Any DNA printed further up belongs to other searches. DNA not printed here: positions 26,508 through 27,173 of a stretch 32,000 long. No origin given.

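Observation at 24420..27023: Gelsolin-like domain fused to a ~376-residue perfect ER/K octad array: candidate actin-linked molecular spacer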

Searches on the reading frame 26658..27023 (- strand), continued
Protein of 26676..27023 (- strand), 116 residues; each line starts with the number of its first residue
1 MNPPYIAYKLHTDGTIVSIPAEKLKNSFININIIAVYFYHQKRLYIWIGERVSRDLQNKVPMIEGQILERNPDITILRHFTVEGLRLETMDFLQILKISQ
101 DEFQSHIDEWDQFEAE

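Call 92: find_homologous_proteins(query=A9, max_evalue=1e-10)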
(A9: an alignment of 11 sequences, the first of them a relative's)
Query A9 (11 sequences) (350 aa, profile of the alignment): 80 proteins with E <= 1e-10 among 8000 candidates.
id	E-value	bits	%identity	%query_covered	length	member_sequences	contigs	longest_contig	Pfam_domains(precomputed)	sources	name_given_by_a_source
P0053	1.0e-137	477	100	100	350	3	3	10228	-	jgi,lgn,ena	-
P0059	6.5e-136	471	43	99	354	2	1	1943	-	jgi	jgi:hypothetical protein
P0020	9.9e-136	470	48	98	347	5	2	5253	-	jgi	-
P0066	3.9e-133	462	37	98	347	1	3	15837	-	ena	-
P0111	4.6e-133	462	37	98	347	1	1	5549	-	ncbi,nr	ncbi:MAG: hypothetical protein KGD66_08310 [Candidatus Lokiarchaeota archaeon]|nr:hypothetical prote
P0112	1.8e-132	460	49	98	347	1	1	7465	-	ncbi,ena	-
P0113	7.3e-131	454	47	98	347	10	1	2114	-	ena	-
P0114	8.1e-131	454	48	98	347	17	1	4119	-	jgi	-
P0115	9.4e-128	444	47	98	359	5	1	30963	-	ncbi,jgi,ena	-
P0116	1.9e-127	443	43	100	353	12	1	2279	-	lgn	-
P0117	1.9e-127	443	48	98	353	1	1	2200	-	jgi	jgi:hypothetical protein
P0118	2.1e-127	443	45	99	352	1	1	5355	-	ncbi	-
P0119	2.7e-127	443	47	99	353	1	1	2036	-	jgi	jgi:hypothetical protein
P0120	5.0e-127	442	45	98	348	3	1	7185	-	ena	-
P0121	5.1e-127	442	47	98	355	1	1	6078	-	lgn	-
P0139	2.0e-124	433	45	98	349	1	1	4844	-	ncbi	-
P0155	2.1e-120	420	44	97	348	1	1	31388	-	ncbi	-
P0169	1.7e-116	407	43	100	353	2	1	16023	-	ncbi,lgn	-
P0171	2.5e-115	403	42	100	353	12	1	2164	-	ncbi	-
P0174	1.0e-106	375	44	98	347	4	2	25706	-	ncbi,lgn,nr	ncbi:MAG: hypothetical protein EAX89_10615 [Candidatus Lokiarchaeota archaeon]|nr:hypothetical prote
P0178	9.0e-94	332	31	87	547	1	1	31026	-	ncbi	-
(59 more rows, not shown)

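Call 93: list_cluster_members(proteins=[P0111, P0112, P0115, P0118, P0139, P0155, P0171, P0174, P0169, P0178])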
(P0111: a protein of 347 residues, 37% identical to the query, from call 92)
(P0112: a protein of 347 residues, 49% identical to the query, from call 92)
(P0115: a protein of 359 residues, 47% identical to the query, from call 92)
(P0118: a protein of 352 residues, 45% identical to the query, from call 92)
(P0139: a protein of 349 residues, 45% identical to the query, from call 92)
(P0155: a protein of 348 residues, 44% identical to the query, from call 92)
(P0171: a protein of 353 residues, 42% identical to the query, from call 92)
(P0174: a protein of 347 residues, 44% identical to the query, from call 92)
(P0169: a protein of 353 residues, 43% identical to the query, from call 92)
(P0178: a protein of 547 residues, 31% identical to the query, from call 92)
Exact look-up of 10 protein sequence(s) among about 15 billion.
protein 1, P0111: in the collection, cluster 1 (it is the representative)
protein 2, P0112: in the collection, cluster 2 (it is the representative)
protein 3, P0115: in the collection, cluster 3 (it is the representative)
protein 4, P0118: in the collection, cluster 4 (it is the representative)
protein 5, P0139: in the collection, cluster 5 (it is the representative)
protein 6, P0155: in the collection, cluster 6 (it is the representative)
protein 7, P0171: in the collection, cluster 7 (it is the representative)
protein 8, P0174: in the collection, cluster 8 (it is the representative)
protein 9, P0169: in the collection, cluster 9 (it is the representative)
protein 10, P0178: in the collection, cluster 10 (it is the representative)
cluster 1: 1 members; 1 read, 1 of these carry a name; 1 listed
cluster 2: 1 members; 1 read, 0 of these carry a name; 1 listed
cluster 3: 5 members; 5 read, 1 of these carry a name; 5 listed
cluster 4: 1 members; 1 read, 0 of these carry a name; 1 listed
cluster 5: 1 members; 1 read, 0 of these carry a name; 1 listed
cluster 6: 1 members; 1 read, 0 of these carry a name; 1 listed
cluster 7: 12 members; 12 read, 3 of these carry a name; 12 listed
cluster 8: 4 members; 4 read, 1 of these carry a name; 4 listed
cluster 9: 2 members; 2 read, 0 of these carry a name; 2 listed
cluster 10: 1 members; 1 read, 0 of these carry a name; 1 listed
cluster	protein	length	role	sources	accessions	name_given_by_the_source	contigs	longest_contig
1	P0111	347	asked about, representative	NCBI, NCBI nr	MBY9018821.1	MAG: hypothetical protein KGD66_08310 [Candidatus Lokiarchaeota archaeon] | hypothetical protein [Candidatus Lokiarchaeota archaeon]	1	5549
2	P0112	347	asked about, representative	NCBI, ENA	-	-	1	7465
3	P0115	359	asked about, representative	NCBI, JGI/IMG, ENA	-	-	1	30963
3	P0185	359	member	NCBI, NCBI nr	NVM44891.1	MAG: hypothetical protein HWN79_08235 [Candidatus Lokiarchaeota archaeon] | hypothetical protein [Candidatus Lokiarchaeota archaeon]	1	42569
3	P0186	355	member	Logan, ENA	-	-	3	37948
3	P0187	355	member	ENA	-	-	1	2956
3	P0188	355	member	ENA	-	-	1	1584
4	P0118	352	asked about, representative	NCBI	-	-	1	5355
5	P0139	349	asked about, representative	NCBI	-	-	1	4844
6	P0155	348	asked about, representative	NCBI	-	-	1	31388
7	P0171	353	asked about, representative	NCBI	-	-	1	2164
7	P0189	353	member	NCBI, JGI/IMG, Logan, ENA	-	hypothetical protein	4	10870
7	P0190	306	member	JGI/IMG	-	hypothetical protein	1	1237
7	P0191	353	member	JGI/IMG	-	hypothetical protein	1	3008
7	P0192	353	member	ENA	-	-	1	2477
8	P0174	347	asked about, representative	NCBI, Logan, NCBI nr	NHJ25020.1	MAG: hypothetical protein EAX89_10615 [Candidatus Lokiarchaeota archaeon] | hypothetical protein [Candidatus Lokiarchaeota archaeon]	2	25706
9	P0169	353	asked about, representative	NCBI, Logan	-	-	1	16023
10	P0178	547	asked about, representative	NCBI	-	-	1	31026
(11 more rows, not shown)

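Call 103: search_protein_families(library=pfam, alignment_id=A3, max_evalue=1)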
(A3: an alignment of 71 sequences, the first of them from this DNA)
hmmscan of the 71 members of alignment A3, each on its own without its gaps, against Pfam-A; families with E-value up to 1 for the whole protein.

A. member 1, seq(122 aa): 1 family
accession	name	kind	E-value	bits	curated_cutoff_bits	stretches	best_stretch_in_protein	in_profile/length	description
PF15490.12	Ten1_2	-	0.17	12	27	1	16-71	42-95/117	Telomere-capping, CST complex subunit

B. families by the number of members that match (of 71 scanned): 40 families (the first 25 are shown)
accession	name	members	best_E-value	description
PF25466.1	MPK1_gelsolin_C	14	0.00086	MPK1 gelsolin domain C-terminal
PF25480.1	DUF7904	13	7.2e-06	Domain of unknown function (DUF7904)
PF00626.27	Gelsolin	5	0.0012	Gelsolin repeat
PF08807.15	DUF1798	2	0.00015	Bacterial domain of unknown function (DUF1798)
PF05043.19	Mga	2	0.031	Mga helix-turn-helix domain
PF01858.22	RB_A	2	0.033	Retinoblastoma-associated protein A domain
PF22154.2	SelB_WH2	2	0.061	Elongation factor SelB, second winged-helix domain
PF09144.16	YpM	1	0.0044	Yersinia pseudo-tuberculosis mitogen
PF07431.17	DUF1512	1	0.0066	Protein of unknown function (DUF1512) N-terminal domain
PF20549.3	DUF6763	1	0.0081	Family of unknown function (DUF6763)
PF25729.1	crAss_MUZ_C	1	0.012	Crassvirus muzzle protein C-terminal domain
PF23223.1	zf-C2H2_ZNF462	1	0.017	Zinc finger protein 462, C2H2 zinc finger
PF06180.16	CbiK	1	0.027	Cobalt chelatase (CbiK)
PF17045.10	CEP63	1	0.027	Centrosomal protein of 63 kDa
PF03354.21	TerL_ATPase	1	0.044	Terminase large subunit, ATPase domain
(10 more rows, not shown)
